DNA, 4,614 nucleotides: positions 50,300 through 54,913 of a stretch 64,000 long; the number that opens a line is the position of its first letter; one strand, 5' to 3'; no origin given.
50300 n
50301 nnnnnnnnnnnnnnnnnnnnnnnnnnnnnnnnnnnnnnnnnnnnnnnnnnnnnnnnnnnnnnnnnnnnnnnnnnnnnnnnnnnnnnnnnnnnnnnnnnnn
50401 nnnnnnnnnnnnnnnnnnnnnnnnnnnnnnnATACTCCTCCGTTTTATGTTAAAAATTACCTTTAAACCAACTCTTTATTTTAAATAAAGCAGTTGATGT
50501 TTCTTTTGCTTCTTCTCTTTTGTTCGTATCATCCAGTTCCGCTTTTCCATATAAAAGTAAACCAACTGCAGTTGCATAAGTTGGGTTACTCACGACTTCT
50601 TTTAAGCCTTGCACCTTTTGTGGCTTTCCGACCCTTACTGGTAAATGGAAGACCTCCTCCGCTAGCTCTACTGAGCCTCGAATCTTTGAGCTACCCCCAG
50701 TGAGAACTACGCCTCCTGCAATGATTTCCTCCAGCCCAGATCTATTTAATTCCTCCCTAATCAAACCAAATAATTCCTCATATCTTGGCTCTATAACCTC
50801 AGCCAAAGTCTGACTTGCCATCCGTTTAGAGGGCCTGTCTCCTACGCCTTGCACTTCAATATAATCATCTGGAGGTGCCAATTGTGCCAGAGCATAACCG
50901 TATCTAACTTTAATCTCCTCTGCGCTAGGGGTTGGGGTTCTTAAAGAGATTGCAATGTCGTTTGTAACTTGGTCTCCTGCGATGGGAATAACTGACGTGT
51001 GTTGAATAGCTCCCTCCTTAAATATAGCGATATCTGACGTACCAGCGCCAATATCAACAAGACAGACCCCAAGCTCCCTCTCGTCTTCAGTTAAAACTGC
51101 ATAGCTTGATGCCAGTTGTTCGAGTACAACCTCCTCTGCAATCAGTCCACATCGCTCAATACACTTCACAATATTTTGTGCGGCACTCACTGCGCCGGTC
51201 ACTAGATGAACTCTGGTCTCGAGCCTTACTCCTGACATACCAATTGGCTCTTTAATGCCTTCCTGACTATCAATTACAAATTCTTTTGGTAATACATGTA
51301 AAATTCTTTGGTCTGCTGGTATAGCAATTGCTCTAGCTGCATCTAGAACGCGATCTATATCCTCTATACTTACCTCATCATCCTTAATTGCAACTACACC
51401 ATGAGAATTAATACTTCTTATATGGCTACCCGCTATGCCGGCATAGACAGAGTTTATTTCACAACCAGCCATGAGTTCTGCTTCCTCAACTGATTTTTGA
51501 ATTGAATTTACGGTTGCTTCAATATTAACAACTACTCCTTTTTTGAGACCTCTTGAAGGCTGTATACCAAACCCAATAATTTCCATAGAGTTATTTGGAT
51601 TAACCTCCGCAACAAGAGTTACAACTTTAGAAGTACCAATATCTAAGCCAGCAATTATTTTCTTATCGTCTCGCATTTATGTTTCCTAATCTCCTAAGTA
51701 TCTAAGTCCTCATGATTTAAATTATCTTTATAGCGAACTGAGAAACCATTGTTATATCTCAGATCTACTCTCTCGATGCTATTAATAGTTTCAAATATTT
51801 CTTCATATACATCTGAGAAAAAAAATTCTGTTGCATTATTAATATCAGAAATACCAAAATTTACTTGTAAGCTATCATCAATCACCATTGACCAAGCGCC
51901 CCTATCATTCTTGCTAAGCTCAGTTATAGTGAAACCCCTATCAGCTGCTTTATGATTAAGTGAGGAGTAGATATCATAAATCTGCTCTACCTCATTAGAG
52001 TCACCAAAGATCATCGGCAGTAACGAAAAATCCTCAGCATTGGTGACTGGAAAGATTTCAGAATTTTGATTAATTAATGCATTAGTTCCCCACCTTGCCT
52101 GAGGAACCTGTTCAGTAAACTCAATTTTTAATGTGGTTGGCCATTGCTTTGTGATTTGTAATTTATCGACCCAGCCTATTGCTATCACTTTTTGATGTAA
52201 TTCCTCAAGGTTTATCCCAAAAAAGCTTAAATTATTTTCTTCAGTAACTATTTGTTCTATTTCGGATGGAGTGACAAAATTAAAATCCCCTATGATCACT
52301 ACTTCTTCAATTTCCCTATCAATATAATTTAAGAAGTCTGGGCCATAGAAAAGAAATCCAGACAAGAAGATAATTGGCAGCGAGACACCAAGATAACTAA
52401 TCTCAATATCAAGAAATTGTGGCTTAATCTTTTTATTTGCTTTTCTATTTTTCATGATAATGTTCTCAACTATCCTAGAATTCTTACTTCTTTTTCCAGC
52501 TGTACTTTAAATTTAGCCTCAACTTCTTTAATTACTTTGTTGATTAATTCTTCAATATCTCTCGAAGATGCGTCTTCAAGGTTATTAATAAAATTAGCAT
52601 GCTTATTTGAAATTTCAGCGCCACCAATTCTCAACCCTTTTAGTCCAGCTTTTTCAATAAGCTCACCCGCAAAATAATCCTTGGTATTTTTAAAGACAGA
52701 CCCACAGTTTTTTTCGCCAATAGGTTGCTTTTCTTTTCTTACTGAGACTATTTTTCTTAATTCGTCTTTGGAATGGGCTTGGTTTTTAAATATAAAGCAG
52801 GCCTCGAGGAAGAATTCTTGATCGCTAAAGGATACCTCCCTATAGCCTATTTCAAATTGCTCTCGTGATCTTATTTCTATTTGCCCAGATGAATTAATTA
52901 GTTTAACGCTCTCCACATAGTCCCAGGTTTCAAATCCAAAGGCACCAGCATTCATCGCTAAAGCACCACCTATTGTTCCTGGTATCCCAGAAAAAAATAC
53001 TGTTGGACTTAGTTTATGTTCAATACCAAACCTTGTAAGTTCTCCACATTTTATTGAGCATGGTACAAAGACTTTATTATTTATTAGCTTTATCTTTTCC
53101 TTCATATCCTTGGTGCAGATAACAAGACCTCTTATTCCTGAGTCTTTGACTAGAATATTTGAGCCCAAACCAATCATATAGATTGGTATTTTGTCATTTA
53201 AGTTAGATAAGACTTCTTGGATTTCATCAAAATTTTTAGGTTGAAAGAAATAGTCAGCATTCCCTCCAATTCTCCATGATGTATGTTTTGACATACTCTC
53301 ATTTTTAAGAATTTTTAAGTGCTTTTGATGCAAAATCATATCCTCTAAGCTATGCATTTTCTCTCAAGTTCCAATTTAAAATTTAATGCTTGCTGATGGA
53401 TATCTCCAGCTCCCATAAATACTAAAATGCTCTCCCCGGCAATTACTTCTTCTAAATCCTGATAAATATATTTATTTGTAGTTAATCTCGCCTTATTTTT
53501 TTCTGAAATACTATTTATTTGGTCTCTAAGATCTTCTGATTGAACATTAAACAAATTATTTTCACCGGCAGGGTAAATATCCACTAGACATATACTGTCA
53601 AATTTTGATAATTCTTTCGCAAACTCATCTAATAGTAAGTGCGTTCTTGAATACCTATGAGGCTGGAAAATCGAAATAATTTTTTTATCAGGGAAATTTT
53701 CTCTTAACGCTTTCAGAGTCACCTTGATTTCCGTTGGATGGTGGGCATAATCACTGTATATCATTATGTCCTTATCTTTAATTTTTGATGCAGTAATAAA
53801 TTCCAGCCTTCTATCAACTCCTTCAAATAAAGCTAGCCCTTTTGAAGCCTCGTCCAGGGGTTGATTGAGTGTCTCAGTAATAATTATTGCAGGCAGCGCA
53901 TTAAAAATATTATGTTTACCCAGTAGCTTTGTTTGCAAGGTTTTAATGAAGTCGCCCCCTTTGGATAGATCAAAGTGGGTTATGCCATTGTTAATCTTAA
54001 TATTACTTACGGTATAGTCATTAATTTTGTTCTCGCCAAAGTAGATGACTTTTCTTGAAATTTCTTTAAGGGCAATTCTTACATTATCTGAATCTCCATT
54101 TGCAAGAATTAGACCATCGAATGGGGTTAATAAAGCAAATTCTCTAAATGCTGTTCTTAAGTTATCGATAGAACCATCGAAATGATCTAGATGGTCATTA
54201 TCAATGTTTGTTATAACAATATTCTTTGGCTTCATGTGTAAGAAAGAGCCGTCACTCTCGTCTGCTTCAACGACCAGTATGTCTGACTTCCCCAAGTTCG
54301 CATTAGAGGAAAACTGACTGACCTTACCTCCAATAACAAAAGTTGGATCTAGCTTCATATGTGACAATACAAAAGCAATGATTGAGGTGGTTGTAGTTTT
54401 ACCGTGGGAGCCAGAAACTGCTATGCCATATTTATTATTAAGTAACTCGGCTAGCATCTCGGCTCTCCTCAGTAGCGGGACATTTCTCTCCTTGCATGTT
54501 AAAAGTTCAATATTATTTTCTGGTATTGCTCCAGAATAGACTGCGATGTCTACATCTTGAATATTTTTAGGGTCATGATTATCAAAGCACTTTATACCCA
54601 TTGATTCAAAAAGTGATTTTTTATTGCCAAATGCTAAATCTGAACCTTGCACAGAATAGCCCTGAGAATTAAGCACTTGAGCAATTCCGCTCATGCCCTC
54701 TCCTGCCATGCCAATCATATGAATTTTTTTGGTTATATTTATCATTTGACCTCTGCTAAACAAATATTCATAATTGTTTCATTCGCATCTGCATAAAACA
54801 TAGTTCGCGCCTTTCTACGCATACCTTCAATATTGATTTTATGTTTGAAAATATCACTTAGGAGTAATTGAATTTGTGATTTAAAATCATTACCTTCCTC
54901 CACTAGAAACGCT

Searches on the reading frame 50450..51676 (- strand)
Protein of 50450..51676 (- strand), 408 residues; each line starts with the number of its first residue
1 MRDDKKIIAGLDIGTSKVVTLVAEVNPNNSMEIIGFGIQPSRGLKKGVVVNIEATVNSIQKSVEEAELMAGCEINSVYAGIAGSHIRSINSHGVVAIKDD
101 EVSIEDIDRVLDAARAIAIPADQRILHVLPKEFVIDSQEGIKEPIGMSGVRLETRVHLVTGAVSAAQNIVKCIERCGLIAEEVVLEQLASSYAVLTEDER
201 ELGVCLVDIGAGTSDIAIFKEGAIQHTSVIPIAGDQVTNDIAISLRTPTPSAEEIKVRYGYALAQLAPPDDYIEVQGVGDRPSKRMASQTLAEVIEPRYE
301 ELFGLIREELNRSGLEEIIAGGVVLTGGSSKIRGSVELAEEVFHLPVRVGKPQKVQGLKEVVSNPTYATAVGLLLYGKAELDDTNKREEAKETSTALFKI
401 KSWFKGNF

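Call 82: search_protein_families(library=pfam, proteins=[window:50450-51676:-], max_evalue=0.000001)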
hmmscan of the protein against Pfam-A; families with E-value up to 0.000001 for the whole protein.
window:50450-51676:- (408 aa): 3 families
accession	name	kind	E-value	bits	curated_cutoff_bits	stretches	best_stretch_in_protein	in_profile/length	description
PF14450.12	FtsA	-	1.3e-53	181.2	31.8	2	205-372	1-127/127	Cell division protein FtsA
PF02491.25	SHS2_FTSA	-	2.9e-33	114.5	25.4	1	83-160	1-79/79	SHS2 domain inserted in FTSA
PF06723.19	MreB_Mbl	-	1.3e-14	54.3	27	1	200-351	143-305/327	MreB/Mbl protein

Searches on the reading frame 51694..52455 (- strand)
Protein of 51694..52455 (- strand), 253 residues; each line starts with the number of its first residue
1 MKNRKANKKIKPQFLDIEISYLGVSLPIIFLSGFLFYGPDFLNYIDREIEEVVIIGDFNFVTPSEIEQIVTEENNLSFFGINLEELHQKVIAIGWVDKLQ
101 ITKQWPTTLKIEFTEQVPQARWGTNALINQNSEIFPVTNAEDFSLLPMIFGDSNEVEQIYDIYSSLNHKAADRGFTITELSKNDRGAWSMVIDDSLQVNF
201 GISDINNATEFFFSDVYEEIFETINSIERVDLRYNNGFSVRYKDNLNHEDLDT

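Call 82: search_protein_families(library=pfam, proteins=[window:51694-52455:-], max_evalue=0.000001)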
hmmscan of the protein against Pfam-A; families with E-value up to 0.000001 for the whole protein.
window:51694-52455:- (253 aa): 2 families
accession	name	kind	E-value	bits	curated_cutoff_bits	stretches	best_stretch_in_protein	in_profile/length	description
PF03799.20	FtsQ_DivIB_C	-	5.8e-13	50.1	21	1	120-233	1-114/114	Cell division protein FtsQ/DivIB, C-terminal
PF08478.15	POTRA_1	-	9.9e-12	45.4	23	1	49-116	3-69/69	POTRA domain, FtsQ-type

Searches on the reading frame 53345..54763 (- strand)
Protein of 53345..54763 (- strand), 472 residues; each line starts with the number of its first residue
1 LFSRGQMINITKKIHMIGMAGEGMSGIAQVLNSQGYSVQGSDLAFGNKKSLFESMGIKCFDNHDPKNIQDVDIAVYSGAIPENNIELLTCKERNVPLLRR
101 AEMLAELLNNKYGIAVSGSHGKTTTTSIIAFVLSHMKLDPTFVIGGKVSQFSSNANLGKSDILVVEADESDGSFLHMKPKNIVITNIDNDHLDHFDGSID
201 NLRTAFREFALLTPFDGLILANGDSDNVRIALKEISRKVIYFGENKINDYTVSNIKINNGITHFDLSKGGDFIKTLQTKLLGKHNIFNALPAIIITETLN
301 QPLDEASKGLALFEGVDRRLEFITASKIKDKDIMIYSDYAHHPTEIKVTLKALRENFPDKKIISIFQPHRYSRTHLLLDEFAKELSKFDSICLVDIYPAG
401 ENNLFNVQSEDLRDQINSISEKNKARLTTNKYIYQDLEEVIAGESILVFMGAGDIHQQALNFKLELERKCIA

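Call 82: search_protein_families(library=pfam, proteins=[window:53345-54763:-], max_evalue=0.000001)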
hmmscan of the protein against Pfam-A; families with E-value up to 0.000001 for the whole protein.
window:53345-54763:- (472 aa): 3 families
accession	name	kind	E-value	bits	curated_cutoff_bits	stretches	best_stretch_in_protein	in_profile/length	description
PF08245.18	Mur_ligase_M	-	3.3e-24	86.4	24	1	116-295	1-199/200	Mur ligase middle domain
PF01225.30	Mur_ligase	-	2.6e-21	76.2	21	1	13-112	1-95/95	Mur ligase family, catalytic domain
PF02875.26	Mur_ligase_C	-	2.4e-14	54.7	28.4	1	318-452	1-126/127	Mur ligase, glutamate ligase domain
